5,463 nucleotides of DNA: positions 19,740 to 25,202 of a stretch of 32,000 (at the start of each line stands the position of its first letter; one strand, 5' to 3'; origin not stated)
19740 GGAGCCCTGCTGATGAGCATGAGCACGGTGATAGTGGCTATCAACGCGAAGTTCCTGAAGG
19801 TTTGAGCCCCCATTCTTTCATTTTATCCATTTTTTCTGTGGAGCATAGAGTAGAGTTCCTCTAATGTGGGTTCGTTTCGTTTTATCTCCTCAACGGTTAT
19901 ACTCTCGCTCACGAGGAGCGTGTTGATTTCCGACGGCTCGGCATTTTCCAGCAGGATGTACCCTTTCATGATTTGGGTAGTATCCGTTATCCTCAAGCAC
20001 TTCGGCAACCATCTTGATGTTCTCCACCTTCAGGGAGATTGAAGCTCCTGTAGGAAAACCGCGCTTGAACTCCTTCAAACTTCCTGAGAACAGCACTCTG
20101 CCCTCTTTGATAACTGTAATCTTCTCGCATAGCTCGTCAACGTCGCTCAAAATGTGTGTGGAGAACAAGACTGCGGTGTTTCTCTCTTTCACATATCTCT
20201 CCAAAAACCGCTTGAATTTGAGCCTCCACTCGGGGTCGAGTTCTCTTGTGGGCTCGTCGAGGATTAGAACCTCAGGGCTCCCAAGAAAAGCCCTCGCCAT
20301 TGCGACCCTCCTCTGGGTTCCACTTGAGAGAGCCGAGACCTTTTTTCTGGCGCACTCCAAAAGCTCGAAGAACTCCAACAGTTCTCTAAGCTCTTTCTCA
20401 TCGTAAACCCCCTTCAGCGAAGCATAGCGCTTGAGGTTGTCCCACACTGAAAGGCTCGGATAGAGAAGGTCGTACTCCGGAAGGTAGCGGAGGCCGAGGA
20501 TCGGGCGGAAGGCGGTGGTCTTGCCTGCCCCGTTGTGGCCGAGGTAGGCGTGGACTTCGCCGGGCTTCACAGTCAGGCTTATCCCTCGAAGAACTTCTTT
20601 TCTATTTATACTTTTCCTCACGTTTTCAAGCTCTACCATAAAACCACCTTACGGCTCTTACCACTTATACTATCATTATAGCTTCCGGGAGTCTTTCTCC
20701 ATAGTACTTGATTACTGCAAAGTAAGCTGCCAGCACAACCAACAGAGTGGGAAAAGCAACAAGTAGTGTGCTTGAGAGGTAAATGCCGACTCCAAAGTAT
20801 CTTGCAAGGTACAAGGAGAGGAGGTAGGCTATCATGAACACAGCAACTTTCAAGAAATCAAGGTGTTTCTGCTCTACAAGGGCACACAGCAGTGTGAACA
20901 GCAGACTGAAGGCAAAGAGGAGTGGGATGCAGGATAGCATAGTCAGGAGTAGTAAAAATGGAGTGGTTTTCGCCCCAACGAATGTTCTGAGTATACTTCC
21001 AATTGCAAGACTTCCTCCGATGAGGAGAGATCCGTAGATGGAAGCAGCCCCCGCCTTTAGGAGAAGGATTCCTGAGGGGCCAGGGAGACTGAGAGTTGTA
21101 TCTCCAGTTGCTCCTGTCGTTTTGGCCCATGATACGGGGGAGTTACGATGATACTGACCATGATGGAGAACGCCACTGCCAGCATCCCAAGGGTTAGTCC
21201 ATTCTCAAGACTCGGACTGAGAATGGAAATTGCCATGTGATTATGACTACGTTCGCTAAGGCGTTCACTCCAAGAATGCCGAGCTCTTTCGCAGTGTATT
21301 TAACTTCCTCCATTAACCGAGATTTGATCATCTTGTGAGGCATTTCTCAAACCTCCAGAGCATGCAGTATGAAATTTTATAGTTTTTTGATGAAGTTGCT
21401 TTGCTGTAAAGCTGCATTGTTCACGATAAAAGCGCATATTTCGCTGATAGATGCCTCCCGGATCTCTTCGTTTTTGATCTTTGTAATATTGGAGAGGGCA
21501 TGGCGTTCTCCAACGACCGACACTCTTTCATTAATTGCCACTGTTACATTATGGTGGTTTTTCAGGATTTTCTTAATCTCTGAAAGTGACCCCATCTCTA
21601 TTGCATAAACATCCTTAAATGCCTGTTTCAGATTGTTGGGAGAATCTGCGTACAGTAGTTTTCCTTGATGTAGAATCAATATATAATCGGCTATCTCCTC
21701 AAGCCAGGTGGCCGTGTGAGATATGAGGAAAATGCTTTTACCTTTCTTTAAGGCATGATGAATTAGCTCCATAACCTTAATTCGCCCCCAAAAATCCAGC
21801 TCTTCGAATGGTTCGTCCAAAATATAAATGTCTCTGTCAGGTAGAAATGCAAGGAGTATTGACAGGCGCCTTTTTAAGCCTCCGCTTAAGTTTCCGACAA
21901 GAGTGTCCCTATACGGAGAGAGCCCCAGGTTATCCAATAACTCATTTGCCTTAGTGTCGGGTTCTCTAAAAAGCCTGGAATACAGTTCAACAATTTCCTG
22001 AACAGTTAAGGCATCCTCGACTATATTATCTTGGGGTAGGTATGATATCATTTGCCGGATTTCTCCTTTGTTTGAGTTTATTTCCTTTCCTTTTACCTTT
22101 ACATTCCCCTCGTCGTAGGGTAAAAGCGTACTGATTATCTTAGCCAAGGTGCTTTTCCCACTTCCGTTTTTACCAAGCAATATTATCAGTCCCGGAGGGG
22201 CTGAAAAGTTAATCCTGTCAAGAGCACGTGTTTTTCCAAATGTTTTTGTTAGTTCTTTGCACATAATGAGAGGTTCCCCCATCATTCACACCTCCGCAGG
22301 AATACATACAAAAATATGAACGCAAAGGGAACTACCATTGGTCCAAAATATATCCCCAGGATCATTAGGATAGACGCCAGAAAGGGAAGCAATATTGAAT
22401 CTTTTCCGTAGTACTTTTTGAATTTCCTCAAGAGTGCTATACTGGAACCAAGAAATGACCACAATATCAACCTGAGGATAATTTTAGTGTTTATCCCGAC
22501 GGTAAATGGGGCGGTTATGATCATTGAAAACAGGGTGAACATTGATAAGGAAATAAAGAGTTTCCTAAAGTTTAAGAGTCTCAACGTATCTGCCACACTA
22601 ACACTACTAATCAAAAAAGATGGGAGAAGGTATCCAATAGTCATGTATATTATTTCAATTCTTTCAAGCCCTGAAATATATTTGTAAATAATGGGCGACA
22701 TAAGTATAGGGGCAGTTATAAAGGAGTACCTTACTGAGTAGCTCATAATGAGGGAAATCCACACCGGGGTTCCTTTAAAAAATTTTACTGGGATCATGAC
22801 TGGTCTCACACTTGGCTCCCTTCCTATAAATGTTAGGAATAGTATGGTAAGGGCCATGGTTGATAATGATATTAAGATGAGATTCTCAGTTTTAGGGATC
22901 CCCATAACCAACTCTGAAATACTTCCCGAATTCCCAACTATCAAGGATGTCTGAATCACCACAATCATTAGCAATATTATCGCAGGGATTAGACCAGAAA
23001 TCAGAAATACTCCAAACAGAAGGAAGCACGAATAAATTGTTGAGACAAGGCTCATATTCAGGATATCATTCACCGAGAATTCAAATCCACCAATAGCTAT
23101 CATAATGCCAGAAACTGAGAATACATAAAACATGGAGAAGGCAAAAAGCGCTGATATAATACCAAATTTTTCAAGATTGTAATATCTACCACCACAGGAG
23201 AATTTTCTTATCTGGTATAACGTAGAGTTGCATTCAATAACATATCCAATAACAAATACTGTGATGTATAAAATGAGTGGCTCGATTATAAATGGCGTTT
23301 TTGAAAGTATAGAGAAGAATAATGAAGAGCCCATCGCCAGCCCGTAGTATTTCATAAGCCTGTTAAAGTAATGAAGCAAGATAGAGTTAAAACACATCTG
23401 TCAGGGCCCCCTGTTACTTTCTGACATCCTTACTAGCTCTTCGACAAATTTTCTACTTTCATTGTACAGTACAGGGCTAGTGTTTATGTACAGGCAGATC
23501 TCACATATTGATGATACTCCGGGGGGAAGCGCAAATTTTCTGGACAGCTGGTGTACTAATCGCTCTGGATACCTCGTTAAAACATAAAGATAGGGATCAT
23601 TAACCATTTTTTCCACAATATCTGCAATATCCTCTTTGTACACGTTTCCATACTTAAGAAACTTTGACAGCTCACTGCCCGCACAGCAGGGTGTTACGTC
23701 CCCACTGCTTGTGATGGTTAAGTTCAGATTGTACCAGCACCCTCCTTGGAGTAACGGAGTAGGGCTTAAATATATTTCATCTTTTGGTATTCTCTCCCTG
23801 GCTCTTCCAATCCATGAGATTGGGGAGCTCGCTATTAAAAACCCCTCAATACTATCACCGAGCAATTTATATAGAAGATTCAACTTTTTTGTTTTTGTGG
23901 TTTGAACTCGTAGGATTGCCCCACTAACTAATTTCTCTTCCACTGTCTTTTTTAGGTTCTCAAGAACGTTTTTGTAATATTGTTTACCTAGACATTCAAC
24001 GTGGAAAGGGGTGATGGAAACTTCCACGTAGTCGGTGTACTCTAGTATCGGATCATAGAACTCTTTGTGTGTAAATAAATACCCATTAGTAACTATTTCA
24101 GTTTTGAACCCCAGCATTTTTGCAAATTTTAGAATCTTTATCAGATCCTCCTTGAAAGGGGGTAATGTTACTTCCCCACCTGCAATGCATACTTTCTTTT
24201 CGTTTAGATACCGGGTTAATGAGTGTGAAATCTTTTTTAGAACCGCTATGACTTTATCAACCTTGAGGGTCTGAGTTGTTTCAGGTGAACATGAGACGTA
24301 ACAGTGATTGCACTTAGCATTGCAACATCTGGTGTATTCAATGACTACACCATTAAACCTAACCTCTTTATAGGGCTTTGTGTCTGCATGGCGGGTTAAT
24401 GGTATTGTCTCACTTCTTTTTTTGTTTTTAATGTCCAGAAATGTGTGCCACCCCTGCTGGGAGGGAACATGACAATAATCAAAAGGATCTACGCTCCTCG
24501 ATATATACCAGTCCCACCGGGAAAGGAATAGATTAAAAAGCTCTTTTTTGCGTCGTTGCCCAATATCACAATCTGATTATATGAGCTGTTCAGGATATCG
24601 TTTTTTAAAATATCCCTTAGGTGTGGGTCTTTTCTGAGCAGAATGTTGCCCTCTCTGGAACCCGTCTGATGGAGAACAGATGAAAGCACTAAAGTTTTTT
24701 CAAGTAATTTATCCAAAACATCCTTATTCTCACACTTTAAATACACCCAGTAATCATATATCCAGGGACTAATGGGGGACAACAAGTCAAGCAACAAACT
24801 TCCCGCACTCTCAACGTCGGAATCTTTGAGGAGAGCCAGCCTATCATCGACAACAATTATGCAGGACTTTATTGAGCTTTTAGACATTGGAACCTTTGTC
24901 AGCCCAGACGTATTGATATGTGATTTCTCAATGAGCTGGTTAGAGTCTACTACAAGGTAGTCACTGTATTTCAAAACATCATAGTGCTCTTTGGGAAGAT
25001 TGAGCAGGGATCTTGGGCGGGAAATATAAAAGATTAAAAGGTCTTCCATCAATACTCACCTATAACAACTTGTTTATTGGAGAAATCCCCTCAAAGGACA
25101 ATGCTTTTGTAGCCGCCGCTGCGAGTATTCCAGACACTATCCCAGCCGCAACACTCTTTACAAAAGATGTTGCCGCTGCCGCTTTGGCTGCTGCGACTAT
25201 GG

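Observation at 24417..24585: The radical SAM gene has no usable start codon; two A-rich -1 slippery sites could supply one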

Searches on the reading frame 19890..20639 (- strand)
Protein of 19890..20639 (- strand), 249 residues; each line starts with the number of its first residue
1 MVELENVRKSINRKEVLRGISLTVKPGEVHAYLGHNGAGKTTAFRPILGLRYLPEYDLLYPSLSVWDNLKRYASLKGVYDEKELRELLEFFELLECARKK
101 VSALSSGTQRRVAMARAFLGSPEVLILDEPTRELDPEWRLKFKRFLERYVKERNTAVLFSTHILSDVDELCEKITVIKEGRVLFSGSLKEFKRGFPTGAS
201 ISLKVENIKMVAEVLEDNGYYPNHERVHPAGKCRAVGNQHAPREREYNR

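Call 6: search_protein_families(library=pfam, proteins=[window:19890-20639:-], max_evalue=0.01)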
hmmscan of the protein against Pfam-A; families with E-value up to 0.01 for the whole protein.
window:19890-20639:- (249 aa): 2 families
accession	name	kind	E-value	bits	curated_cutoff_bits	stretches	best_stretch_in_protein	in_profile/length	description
PF00005.33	ABC_tran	-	1.1e-21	78.3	25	2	50-131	61-136/137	ABC transporter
PF13304.12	AAA_21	-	7.1e-10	39.9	27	1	102-163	236-299/304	AAA domain, putative AbiEii toxin, Type IV TA system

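Call 7: search_protein_families(library=ncbifam, proteins=[window:19890-20639:-], max_evalue=0.01)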
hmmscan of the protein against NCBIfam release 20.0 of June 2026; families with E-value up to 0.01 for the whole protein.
window:19890-20639:- (249 aa): 187 families (the best 25 are shown)
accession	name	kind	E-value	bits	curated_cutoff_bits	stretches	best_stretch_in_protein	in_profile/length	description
TIGR01188.1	drrA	subfamily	3.5e-38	131.6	312.45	2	54-195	72-215/302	daunorubicin resistance ABC transporter, ATP-binding protein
TIGR03864.1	PQQ_ABC_ATP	hypoth_equivalog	4.3e-35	121.3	302.25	2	62-194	88-222/236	ABC transporter, ATP-binding subunit, PQQ-dependent alcohol dehydrogenase system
NF010060.0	PRK13537.1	equivalog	7.4e-35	120.3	521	2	53-188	93-230/314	nodulation factor ABC transporter ATP-binding protein NodI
TIGR03522.1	GldA_ABC_ATP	equivalog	8.8e-35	120.6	402.6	2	50-193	77-221/301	gliding motility-associated ABC transporter ATP-binding subunit GldA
TIGR03740.1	galliderm_ABC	subfamily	2.1e-32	112.6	309.75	2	58-189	80-209/223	lantibiotic protection ABC transporter ATP-binding subunit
TIGR04406.1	LPS_export_lptB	equivalog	2.6e-31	108.8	240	2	47-190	75-221/239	LPS export ABC transporter ATP-binding protein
NF010059.0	PRK13536.1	equivalog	4e-31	108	549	2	54-187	122-257/342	nodulation factor ABC transporter ATP-binding protein NodI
TIGR03410.1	urea_trans_UrtE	equivalog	1.1e-28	100.2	285.8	2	49-192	76-220/230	urea ABC transporter ATP-binding subunit UrtE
TIGR01288.1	nodI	equivalog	3.2e-28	98.6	424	2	54-186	83-217/303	nodulation factor ABC transporter ATP-binding protein NodI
TIGR04521.1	ECF_ATPase_2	equivalog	3.9e-28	98.3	330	2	84-221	124-262/279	energy-coupling factor transporter ATPase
TIGR02315.1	ABC_phnC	equivalog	4.5e-28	98.3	266.1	2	61-192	103-234/243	phosphonate ABC transporter ATP-binding protein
NF033858.1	ABC2_perm_RbbA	equivalog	9.1e-26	90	1050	2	59-191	350-484/909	ribosome-associated ATPase/putative transporter RbbA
TIGR03265.1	PhnT2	equivalog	1.3e-25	90.3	457.7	2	59-190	87-221/353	putative 2-aminoethylphosphonate ABC transporter ATP-binding protein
NF043075.1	MMSYN1_0197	equivalog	1.5e-25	89.9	550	2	59-189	85-218/341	spermidine/putrescine ABC transporter ATP-binding protein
NF006987.0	PRK09452.1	equivalog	1.5e-25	89.7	482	2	59-190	100-234/378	spermidine/putrescine ABC transporter ATP-binding protein PotA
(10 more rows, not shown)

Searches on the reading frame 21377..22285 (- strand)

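Call 6: search_protein_families(library=pfam, proteins=[window:21377-22285:-], max_evalue=0.01)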
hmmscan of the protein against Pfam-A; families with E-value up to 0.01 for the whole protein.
window:21377-22285:- (302 aa): 12 families
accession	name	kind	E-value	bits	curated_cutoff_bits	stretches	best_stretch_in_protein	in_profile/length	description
PF00005.33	ABC_tran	-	1.5e-28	100.5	25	1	22-160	1-136/137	ABC transporter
PF02463.25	SMC_N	-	3.3e-08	33.7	40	1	23-205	16-212/220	RecF/RecN/SMC N terminal domain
PF13476.12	AAA_23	-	4.7e-07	31.1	27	1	16-252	7-174/201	AAA domain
PF13304.12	AAA_21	-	9.4e-07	29.6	27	1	34-61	2-32/304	AAA domain, putative AbiEii toxin, Type IV TA system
PF13175.12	AAA_15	-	3.9e-06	27.2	32.1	1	24-275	18-176/374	AAA ATPase domain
PF13238.12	AAA_18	-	0.0006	20.7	29.4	0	34-66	1-25/128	AAA domain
PF13555.12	AAA_29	-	0.0028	17.8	27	1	32-55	23-46/61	P-loop containing region of AAA domain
PF01078.27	Mg_chelatase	-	0.003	17.4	20.3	1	34-74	25-65/207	Magnesium chelatase, subunit ChlI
PF05729.18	NACHT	-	0.0034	17.7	26.7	0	33-55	2-24/167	NACHT domain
PF13191.12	AAA_16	-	0.0037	18.2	32.6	1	20-104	14-85/167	AAA ATPase domain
PF20720.3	nSTAND3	-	0.0053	16.9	27.2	0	32-53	18-39/155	Novel STAND NTPase 3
PF00004.35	AAA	-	0.0084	17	21.2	0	34-102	1-70/131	ATPase family associated with various cellular activities (AAA)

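Call 7: search_protein_families(library=ncbifam, proteins=[window:21377-22285:-], max_evalue=0.01)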
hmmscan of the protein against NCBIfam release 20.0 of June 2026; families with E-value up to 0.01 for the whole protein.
window:21377-22285:- (302 aa): 189 families (the best 25 are shown)
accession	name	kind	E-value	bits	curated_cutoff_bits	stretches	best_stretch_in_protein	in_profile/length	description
TIGR01188.1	drrA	subfamily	1.7e-47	162.2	312.45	1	14-290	1-279/302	daunorubicin resistance ABC transporter, ATP-binding protein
TIGR03522.1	GldA_ABC_ATP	equivalog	3.6e-37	128.4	402.6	1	7-250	3-250/301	gliding motility-associated ABC transporter ATP-binding subunit GldA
NF047565.1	PSM_export_PmtA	equivalog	2.2e-34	119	350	1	20-246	15-242/282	phenol-soluble modulin export ABC transporter ATP-binding protein PmtA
TIGR03864.1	PQQ_ABC_ATP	hypoth_equivalog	1.3e-33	116.5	302.25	1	7-224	2-224/236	ABC transporter, ATP-binding subunit, PQQ-dependent alcohol dehydrogenase system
NF033858.1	ABC2_perm_RbbA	equivalog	2.4e-33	115.1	1050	1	5-245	265-509/909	ribosome-associated ATPase/putative transporter RbbA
TIGR01189.1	ccmA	equivalog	1.3e-31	109.9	131.6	1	10-196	4-191/198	heme ABC exporter ATP-binding protein CcmA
TIGR03740.1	galliderm_ABC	subfamily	1.6e-31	109.7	309.75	1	9-223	3-218/223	lantibiotic protection ABC transporter ATP-binding subunit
NF010059.0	PRK13536.1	equivalog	5.6e-30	104.2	549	1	9-245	46-289/342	nodulation factor ABC transporter ATP-binding protein NodI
TIGR01257.1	rim_protein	equivalog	1.1e-29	102.2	4012.85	1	7-282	929-1207/2272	rim ABC transporter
NF008409.0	PRK11231.1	equivalog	3.7e-29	101.8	375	1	8-230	4-238/255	Fe(3+) dicitrate ABC transporter ATP-binding protein FecE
TIGR04521.1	ECF_ATPase_2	equivalog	5.3e-29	101.2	330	1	16-257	15-269/279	energy-coupling factor transporter ATPase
TIGR04520.1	ECF_ATPase_1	equivalog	1.1e-28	100.4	315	1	11-244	5-250/269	energy-coupling factor transporter ATPase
NF010068.0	PRK13548.1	equivalog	1.1e-28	100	261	1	6-232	5-245/261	heme ABC transporter ATP-binding protein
NF010061.0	PRK13538.1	equivalog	5.4e-28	97.9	195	1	6-193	5-194/211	cytochrome c biogenesis heme-transporting ATPase CcmA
TIGR02315.1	ABC_phnC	equivalog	7.4e-28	97.6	266.1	1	7-227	2-242/243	phosphonate ABC transporter ATP-binding protein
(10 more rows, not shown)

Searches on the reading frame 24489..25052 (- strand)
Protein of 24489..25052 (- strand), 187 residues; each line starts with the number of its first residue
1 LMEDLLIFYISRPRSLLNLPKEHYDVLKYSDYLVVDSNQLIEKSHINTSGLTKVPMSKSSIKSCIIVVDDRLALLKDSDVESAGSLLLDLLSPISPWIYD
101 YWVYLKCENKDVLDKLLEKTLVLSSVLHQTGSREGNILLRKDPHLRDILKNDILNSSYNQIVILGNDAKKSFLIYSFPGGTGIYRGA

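Call 6: search_protein_families(library=pfam, proteins=[window:24489-25052:-], max_evalue=0.01)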
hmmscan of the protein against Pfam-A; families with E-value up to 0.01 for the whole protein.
window:24489-25052:- (187 aa): 0 families

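Call 7: search_protein_families(library=ncbifam, proteins=[window:24489-25052:-], max_evalue=0.01)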
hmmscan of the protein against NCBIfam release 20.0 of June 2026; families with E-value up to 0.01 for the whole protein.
window:24489-25052:- (187 aa): 0 families

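Call 27: find_encoding_contigs(protein=window:24489-25049:-, flank=1500, max_places=10)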
Protein window:24489-25049:- (186 aa): 24 contigs read that carry it; 10 places shown.
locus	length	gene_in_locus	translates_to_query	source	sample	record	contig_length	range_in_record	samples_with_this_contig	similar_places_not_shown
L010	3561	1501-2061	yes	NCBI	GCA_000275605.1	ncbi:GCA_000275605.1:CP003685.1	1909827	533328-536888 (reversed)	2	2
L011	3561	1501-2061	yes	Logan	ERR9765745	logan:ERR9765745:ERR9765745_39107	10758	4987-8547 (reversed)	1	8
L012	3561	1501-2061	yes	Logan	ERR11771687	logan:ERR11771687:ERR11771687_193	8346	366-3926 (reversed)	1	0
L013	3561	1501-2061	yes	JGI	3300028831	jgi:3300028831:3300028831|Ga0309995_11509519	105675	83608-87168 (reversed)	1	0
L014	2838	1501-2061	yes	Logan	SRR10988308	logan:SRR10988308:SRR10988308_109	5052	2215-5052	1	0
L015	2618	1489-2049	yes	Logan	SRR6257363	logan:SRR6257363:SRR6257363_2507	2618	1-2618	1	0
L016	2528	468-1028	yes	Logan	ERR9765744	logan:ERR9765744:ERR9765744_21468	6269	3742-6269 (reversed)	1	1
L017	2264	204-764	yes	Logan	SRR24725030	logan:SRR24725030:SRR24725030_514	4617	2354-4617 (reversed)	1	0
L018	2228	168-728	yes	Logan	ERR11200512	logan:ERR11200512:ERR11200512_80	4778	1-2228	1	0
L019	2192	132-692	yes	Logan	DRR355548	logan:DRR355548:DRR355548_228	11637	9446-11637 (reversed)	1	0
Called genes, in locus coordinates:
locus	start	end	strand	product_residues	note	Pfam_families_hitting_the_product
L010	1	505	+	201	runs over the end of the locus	PF01209:Ubie_methyltran, PF03848:TehB (weak), PF13489:Methyltransf_23, PF02353:CMAS (weak), PF13847:Methyltransf_31, PF08241:Methyltransf_11, PF08242:Methyltransf_12, PF13649:Methyltransf_25, +1 more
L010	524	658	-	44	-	PF05120:GvpG (weak), PF09851:SHOCT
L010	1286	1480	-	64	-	-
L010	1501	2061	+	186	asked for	-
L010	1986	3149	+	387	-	PF04055:Radical_SAM, PF13186:SPASM (weak)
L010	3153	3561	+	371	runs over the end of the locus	-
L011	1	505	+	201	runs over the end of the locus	PF01209:Ubie_methyltran, PF03848:TehB (weak), PF13489:Methyltransf_23, PF02353:CMAS (weak), PF13847:Methyltransf_31, PF08241:Methyltransf_11, PF08242:Methyltransf_12, PF13649:Methyltransf_25, +1 more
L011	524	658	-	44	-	PF05120:GvpG (weak), PF09851:SHOCT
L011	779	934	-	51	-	-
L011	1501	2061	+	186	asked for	-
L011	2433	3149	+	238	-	PF13186:SPASM (weak)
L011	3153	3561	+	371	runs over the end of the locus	-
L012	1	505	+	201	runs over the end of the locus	PF01209:Ubie_methyltran, PF03848:TehB (weak), PF13489:Methyltransf_23, PF02353:CMAS (weak), PF13847:Methyltransf_31, PF08241:Methyltransf_11, PF08242:Methyltransf_12, PF13649:Methyltransf_25, +1 more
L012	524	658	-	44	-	PF05120:GvpG (weak), PF09851:SHOCT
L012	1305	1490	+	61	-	-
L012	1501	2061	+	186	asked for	-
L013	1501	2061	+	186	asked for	-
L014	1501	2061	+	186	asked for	-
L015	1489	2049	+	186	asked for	-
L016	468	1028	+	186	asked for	-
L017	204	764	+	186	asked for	-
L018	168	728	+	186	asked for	-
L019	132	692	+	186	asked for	-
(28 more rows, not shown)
